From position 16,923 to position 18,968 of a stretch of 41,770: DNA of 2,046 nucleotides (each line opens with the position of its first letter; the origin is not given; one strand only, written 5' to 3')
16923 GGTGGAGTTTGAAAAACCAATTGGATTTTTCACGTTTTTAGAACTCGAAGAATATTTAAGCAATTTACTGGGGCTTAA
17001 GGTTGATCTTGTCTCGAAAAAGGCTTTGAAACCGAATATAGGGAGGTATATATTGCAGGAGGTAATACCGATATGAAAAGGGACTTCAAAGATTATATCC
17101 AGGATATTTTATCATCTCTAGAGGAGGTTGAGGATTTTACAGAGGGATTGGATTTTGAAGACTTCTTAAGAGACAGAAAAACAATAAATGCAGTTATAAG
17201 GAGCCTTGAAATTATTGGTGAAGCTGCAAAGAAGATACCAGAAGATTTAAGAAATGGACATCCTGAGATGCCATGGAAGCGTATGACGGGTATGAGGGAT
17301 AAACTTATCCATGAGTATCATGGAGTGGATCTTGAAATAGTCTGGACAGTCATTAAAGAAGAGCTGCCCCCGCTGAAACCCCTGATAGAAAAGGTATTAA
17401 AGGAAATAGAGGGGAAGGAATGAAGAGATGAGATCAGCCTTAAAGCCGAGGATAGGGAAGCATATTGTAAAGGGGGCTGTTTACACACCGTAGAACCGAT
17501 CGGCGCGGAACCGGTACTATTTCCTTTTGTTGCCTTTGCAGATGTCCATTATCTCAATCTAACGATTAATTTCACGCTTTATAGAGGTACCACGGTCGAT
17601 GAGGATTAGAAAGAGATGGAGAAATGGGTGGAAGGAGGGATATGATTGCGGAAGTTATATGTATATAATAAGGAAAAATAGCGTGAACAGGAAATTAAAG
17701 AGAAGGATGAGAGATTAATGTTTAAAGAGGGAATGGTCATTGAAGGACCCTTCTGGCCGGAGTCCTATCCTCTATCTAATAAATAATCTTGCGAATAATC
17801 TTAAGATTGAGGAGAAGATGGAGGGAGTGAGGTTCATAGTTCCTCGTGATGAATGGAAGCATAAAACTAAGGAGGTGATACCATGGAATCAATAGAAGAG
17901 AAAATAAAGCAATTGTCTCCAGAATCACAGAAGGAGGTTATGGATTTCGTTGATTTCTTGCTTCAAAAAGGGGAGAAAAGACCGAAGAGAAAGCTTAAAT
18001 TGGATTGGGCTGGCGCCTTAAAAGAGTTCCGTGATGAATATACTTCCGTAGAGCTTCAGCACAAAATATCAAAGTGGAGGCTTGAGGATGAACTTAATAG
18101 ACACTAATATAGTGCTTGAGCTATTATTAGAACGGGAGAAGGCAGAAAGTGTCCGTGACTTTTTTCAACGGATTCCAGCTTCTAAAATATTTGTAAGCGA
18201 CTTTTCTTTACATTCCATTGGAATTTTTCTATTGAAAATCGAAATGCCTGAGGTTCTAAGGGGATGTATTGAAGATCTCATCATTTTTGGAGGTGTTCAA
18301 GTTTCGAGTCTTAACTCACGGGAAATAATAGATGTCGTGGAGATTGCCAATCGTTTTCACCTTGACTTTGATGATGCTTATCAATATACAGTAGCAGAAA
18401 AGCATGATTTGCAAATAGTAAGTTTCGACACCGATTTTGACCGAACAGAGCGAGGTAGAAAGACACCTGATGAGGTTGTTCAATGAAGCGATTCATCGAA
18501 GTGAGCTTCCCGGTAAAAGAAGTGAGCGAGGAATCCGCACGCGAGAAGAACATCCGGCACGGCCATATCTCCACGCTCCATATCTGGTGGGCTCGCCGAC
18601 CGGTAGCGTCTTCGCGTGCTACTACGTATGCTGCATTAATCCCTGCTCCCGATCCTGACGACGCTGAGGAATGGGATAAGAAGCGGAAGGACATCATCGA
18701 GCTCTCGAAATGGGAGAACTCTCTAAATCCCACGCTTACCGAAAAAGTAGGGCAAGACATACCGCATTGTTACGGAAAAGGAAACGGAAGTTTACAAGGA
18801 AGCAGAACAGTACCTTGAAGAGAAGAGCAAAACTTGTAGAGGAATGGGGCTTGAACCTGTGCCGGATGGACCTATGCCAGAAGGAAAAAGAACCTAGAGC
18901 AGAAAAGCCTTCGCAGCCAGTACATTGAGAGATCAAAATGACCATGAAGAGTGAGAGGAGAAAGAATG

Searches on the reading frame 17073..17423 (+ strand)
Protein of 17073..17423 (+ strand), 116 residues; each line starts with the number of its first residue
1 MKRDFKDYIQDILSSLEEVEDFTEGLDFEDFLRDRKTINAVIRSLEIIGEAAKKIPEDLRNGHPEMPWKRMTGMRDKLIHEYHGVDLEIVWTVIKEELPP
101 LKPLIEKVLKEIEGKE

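Call 8: search_protein_families(library=pfam, max_evalue=0.01, proteins=[window:17073-17423:+])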
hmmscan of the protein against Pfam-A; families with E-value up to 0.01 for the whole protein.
window:17073-17423:+ (116 aa): 1 family
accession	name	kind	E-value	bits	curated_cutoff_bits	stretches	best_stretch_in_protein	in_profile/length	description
PF01934.22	HepT-like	-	6.7e-34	116.6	23.5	1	12-108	1-120/120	Ribonuclease HepT-like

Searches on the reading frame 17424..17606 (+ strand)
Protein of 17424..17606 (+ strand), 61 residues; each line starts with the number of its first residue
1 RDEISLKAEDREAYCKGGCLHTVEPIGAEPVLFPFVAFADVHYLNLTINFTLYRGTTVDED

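Call 56: search_protein_representatives(alignment_id=A7)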
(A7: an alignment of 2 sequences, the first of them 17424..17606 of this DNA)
Query: 2 sequences, 70 profile positions. Proteins with E-value up to 0.001 (for the whole library): 8; up to 1e-10: 2; up to 1e-30: 0. The best 8 are listed.
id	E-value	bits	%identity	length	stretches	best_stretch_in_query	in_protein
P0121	4.9e-19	84.0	-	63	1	19-70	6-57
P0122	3.0e-17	78.3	-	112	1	20-65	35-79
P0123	6.0e-06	42.1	-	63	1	19-40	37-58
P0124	7.8e-05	38.5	-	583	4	18-40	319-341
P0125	1.2e-04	38.0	-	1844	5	2-18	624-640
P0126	1.5e-04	37.6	-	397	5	18-59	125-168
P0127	5.0e-04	36.0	-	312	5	9-43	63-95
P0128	7.4e-04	35.4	-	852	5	17-41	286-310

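Call 87: find_encoding_contigs(protein=P0122, flank=6000, max_places=3)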
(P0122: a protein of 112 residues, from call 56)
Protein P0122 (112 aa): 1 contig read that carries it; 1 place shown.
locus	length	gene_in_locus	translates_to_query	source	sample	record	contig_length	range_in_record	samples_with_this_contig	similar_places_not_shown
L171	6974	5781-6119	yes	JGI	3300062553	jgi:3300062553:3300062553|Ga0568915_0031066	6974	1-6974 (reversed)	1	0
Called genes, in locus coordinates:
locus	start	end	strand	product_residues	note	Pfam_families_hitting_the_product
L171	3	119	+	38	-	?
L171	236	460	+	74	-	PF15919:HicB_lk_antitox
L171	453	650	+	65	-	PF07927:HicA_toxin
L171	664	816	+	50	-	-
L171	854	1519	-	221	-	PF13353:Fer4_12 (weak), PF04055:Radical_SAM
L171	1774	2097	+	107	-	PF18765:Polbeta, PF01909:NTP_transf_2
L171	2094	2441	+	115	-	PF01934:HepT-like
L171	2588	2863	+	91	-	-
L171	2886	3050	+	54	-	-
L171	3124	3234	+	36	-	-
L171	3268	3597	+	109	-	PF01909:NTP_transf_2, PF18765:Polbeta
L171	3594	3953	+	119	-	PF01934:HepT-like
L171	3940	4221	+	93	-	-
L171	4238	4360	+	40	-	-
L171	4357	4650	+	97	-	PF01909:NTP_transf_2, PF18765:Polbeta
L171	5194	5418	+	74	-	PF10047:DUF2281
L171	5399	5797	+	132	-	PF01850:PIN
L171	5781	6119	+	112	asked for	-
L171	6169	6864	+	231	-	-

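Call 90: find_related_loci(query=L171:1340-1519:-, collection=viral_contigs, flank=6000)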
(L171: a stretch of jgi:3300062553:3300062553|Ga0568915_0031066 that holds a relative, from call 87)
Query L171:1340-1519:- (60 aa) in viral_contigs; peptide patterns used: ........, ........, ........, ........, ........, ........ (x = any residue, [..] = any of these).
No stretch of DNA in the collection matches any of the patterns.

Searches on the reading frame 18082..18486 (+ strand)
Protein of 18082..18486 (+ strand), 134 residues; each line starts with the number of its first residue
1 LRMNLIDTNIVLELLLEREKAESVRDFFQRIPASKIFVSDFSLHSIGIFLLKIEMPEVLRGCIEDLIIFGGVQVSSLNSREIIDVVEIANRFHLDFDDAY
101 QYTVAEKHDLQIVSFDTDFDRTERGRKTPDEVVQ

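Call 8: search_protein_families(library=pfam, max_evalue=0.01, proteins=[window:18082-18486:+])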
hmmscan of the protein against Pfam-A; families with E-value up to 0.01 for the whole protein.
window:18082-18486:+ (134 aa): 2 families
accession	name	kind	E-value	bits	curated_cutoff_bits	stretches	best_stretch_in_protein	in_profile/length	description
PF01850.27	PIN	-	5.5e-16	59.7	23.6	1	5-123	2-118/120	PIN domain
PF18480.7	DUF5615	-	0.0035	17.6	23.8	1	78-133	17-72/110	Domain of unknown function (DUF5615)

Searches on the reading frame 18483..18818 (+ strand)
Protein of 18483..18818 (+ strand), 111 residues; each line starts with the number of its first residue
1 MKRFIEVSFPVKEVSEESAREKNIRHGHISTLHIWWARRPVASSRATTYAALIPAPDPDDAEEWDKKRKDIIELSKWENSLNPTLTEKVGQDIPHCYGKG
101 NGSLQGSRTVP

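Call 8: search_protein_families(library=pfam, max_evalue=0.01, proteins=[window:18483-18818:+])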
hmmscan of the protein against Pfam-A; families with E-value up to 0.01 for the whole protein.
window:18483-18818:+ (111 aa): 1 family
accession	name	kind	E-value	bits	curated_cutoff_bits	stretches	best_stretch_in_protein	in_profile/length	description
PF06634.17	DUF1156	-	2.5e-24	85.6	24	1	9-71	2-67/73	Protein of unknown function (DUF1156)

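Call 76: search_protein_families(library=padloc, max_evalue=0.001, proteins=[window:18483-18818:+])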
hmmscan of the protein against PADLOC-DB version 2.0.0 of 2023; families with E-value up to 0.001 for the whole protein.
window:18483-18818:+ (111 aa): 5 families
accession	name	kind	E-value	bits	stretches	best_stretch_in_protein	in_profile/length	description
PDLC00660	HmaB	-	1.6e-21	74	1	2-94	9-114/967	DNA-adenine methylase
PDLC00661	HmaB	-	6.9e-20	68.5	1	2-93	8-112/973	DNA-adenine methylase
PDLC03233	MTase_II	-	6.8e-06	22.9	1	3-56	33-86/731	Type II methyltransferase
PDLC02189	DUF1156_MTase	-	0.00016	18.1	1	4-58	14-70/944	-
PDLC03352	MTase_II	-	0.00058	15.8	1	4-55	5-57/1023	Type II methyltransferase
